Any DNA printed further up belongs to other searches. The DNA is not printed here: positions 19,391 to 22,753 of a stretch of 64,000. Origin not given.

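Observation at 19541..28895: Four-gene DUF499 - DUF3780 - DUF1156 methyltransferase - PLD/SNF2 helicase defence module (BREX/DISARM-related, no PglZ)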

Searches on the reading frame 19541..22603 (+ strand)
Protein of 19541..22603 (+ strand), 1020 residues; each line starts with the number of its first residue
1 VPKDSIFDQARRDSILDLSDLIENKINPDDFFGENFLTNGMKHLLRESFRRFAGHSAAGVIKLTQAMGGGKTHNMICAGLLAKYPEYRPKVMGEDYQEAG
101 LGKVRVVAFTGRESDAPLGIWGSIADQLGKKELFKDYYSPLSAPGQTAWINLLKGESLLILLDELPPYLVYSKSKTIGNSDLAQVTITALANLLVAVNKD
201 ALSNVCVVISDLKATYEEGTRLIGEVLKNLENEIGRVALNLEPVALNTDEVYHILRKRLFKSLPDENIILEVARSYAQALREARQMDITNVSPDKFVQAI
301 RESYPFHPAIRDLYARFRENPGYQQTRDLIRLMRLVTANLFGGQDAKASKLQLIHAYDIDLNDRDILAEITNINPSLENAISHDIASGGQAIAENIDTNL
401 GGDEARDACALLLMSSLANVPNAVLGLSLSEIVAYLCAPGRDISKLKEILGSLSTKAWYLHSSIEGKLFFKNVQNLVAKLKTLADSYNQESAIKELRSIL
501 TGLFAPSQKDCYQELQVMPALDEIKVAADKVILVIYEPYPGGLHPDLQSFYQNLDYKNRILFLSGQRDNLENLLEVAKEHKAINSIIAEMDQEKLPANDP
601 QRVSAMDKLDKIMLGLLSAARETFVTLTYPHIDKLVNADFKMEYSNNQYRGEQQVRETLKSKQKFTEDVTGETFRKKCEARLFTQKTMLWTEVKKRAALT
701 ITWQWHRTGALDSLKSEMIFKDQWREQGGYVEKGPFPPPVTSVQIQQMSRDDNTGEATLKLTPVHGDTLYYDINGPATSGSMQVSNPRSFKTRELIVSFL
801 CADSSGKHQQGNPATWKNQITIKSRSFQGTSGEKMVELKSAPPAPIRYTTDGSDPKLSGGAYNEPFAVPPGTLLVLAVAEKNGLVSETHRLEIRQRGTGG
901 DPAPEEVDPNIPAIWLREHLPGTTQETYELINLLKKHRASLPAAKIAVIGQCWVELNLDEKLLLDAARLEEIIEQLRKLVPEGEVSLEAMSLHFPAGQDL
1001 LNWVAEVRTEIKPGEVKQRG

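Call 3: search_protein_families(library=pfam, proteins=[window:19541-22603:+], max_evalue=0.01)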
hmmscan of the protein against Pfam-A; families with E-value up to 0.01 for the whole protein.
window:19541-22603:+ (1020 aa): 3 families
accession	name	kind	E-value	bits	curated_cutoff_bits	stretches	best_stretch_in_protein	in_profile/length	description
PF04465.17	DUF499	-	9.7e-33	113.5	23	1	120-370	53-297/1024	Protein of unknown function (DUF499)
PF13290.12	CHB_HEX_C_1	-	8.3e-10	38.9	22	1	832-886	8-62/67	Chitobiase/beta-hexosaminidase C-terminal domain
PF13287.12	Fn3_assoc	-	7.3e-09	36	23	1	836-887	1-53/59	Fn3 associated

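Call 4: search_protein_families(library=padloc, proteins=[window:19541-22603:+], max_evalue=0.001)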
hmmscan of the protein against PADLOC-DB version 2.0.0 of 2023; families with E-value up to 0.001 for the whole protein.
window:19541-22603:+ (1020 aa): 2 families
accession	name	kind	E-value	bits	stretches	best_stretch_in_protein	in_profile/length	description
PDLC02192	DUF499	-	4.2e-208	691.6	1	12-1019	20-1022/1022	-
PDLC00662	HmaC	-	5.6e-51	171.8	1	27-676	44-722/941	AAA+ ATPase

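Call 23: search_protein_families(library=ncbifam, proteins=[window:19541-22603:+], max_evalue=0.001)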
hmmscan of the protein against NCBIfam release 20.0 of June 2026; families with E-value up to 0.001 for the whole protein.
window:19541-22603:+ (1020 aa): 1 family
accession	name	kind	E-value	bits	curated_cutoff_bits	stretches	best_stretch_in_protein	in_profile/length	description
NF042962.1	DUF499_antiphage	equivalog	2.4e-245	817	1200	1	4-1018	11-1025/1025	anti-phage-associated DUF499 domain-containing protein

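Call 54: search_solved_structures(query=window:19541-22603:+, max_evalue=0.01)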
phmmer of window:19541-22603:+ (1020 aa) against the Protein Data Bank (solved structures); distinct sequences matched with E-value up to 0.01: 0.
